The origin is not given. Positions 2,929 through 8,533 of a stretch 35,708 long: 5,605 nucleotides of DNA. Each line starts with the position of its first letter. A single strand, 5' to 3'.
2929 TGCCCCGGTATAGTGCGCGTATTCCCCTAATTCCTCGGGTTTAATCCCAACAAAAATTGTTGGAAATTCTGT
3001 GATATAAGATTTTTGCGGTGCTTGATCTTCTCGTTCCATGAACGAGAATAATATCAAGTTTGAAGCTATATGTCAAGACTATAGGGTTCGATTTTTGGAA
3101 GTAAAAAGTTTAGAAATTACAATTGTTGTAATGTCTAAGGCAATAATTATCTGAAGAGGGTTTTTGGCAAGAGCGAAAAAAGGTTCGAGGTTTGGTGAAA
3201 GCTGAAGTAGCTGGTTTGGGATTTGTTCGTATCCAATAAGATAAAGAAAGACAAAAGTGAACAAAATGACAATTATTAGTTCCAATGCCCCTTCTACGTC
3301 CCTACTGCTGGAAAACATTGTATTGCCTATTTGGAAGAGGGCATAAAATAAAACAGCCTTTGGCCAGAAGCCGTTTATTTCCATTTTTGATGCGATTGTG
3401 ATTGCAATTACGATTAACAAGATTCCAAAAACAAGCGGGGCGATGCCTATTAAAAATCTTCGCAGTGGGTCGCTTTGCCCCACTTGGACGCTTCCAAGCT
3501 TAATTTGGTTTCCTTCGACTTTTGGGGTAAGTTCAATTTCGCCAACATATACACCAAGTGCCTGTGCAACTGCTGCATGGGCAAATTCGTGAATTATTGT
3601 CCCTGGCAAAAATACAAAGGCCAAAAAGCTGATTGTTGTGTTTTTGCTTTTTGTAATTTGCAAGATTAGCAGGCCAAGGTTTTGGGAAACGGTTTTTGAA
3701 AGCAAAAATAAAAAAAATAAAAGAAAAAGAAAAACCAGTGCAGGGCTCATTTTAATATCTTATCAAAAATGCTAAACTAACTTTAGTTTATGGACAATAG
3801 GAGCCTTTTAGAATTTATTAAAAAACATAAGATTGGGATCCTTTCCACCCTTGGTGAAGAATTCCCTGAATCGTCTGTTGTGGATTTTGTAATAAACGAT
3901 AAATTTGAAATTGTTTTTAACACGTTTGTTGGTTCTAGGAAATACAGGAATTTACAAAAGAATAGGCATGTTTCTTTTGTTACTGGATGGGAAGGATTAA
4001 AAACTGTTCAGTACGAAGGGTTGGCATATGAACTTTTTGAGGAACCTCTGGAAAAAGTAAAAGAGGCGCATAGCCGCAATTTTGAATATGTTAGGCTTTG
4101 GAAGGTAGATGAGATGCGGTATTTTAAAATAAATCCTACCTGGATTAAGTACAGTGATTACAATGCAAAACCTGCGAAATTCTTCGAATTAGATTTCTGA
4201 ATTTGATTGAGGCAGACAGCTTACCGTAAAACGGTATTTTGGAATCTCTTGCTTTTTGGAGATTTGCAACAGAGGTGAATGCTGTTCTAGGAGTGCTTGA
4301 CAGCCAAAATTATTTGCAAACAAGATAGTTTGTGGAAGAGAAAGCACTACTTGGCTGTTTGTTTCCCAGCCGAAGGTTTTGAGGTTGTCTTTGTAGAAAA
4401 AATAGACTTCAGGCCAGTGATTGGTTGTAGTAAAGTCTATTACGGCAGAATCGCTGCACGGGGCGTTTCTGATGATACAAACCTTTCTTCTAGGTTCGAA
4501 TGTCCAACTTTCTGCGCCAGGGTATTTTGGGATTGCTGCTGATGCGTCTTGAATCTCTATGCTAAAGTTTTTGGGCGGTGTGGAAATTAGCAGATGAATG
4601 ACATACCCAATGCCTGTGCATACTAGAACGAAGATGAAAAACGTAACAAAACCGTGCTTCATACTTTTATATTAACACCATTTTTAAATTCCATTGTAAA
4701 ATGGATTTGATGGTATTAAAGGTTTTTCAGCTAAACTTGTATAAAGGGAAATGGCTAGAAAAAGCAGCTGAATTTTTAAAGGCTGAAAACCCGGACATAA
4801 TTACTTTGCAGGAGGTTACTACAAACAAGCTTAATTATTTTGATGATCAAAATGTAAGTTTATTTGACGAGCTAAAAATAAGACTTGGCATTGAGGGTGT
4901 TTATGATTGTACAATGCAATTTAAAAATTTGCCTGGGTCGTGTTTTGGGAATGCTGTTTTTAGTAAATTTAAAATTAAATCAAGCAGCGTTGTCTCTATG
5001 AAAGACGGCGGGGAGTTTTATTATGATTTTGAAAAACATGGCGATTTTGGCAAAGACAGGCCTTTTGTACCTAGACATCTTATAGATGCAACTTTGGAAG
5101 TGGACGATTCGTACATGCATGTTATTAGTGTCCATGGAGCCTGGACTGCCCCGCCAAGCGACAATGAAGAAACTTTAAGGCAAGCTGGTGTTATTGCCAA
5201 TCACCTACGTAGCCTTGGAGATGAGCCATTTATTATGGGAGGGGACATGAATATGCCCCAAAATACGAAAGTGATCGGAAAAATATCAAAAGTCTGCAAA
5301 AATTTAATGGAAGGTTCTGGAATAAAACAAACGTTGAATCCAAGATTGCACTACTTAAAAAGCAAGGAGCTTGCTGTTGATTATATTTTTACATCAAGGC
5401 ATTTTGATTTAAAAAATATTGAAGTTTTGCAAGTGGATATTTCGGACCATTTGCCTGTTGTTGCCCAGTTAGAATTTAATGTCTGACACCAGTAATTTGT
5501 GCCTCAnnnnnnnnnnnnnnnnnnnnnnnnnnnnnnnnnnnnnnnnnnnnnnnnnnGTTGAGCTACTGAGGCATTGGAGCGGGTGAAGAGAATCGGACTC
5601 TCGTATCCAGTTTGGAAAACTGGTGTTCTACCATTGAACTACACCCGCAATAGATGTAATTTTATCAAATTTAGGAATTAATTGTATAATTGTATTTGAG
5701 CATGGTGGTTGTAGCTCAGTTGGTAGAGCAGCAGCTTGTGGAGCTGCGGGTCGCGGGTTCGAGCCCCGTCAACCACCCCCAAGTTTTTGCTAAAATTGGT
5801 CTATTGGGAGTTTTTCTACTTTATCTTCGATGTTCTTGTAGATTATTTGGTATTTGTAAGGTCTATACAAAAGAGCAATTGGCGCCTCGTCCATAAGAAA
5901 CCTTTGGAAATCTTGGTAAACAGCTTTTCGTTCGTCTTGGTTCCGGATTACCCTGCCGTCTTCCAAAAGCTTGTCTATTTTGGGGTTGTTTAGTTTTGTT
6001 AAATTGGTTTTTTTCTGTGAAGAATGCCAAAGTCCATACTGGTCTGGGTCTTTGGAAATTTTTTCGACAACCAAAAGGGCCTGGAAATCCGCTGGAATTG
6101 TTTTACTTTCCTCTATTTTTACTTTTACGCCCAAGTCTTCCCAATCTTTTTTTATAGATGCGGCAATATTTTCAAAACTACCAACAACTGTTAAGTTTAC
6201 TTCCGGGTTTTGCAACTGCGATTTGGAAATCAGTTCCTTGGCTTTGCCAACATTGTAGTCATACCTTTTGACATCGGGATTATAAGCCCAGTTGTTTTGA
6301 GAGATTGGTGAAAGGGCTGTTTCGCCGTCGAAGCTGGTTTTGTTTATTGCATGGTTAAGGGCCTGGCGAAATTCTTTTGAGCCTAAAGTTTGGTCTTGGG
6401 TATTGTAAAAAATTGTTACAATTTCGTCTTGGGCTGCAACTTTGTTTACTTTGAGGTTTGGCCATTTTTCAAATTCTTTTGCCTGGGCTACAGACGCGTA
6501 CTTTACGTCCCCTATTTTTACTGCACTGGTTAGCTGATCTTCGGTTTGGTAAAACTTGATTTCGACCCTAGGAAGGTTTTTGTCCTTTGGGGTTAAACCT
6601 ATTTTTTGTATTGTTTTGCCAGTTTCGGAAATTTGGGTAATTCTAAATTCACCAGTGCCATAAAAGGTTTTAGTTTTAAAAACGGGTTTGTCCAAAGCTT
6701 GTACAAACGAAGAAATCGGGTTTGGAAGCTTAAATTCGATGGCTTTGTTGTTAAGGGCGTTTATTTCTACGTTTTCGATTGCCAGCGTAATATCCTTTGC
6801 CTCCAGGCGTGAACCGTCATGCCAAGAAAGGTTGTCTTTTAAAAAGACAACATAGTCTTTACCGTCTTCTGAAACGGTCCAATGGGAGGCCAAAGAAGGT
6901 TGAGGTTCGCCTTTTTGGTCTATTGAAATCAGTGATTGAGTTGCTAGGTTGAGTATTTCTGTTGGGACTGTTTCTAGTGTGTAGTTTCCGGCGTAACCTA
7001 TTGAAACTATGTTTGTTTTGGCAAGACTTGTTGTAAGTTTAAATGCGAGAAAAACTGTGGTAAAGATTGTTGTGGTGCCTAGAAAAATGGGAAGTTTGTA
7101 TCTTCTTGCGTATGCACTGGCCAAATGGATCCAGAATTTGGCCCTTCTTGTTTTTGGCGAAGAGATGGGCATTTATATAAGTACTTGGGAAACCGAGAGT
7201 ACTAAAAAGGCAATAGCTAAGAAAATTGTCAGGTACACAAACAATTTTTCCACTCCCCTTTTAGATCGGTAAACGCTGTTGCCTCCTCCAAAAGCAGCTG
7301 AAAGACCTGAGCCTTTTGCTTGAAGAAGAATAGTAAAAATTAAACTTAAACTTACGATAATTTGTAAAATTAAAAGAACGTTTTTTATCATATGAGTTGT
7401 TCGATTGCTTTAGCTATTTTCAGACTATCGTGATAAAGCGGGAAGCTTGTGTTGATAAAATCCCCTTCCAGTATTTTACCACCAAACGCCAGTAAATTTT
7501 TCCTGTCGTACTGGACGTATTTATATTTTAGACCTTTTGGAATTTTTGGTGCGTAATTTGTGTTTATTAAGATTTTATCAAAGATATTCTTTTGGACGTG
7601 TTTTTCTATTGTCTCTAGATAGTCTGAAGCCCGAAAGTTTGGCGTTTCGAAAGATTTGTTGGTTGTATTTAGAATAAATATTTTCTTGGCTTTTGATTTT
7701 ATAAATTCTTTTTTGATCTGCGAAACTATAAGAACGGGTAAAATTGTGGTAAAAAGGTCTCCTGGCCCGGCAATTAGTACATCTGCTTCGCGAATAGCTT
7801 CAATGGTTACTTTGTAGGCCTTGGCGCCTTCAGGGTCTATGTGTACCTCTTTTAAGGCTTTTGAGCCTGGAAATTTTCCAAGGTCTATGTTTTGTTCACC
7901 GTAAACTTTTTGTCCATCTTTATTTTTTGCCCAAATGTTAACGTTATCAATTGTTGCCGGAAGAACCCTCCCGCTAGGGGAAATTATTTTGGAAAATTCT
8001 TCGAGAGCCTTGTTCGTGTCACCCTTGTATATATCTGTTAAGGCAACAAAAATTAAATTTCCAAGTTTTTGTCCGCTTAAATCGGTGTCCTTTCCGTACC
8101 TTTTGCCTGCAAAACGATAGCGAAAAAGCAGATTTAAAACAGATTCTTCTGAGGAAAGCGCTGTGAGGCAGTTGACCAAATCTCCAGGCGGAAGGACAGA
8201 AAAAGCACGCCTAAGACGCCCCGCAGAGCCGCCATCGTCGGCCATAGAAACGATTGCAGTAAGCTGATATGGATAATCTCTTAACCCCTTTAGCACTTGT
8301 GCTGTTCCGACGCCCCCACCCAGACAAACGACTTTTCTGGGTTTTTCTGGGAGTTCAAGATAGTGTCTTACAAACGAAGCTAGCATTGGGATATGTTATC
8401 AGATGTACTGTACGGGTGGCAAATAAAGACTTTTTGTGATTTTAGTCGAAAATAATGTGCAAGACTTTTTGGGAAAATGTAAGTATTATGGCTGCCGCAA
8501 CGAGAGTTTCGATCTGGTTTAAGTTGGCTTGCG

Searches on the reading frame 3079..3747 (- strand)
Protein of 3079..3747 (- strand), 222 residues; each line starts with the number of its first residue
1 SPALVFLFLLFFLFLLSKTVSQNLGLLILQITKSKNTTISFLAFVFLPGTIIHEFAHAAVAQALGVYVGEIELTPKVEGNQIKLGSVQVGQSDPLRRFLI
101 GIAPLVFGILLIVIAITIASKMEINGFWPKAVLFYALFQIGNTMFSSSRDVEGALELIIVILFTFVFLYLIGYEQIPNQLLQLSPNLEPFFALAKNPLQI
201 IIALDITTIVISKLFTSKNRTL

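Call 20: search_protein_families(library=pfam, proteins=[window:3079-3747:-])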
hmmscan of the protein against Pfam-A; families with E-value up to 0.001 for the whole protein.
window:3079-3747:- (222 aa): 1 family
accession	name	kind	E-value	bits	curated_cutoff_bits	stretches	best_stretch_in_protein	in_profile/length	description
PF13398.12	Peptidase_M50B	-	2.7e-05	24.4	26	1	50-171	25-135/201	Peptidase M50B-like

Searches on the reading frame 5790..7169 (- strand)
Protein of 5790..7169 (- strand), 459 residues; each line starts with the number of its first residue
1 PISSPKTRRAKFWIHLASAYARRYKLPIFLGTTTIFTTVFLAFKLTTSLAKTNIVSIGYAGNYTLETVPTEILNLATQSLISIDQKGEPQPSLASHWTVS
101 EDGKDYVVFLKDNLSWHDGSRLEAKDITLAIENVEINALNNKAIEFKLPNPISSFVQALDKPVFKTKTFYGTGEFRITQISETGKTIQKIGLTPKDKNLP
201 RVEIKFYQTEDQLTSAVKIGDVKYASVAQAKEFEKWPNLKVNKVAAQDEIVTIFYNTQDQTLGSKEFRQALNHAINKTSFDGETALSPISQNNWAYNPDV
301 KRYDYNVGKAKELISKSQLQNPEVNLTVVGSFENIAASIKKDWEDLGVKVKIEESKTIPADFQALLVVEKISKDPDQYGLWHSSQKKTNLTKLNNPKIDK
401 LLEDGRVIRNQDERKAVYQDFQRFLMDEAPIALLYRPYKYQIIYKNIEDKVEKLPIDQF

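Call 20: search_protein_families(library=pfam, proteins=[window:5790-7169:-])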
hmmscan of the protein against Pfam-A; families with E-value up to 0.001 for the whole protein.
window:5790-7169:- (459 aa): 1 family
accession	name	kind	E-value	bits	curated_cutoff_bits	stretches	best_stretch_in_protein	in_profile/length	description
PF00496.27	SBP_bac_5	-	1.2e-27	97.5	32.4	2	133-355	65-324/368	Bacterial extracellular solute-binding proteins, family 5 Middle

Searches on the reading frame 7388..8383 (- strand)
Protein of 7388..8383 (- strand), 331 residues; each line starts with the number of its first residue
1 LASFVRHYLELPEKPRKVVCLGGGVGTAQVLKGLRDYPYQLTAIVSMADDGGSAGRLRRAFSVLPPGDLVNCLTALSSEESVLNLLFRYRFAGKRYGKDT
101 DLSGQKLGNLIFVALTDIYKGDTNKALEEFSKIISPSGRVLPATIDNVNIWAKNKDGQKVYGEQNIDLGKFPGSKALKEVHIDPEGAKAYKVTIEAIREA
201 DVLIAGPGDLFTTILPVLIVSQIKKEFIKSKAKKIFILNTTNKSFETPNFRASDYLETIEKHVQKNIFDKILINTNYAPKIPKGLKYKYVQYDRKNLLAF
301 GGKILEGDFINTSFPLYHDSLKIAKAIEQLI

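Call 20: search_protein_families(library=pfam, proteins=[window:7388-8383:-])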
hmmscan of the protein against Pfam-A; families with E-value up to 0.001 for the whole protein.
window:7388-8383:- (331 aa): 1 family
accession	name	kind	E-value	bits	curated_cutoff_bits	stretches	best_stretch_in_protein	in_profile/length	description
PF01933.23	CofD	-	3.4e-77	259.9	30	1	18-308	1-288/290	2-phospho-L-lactate transferase CofD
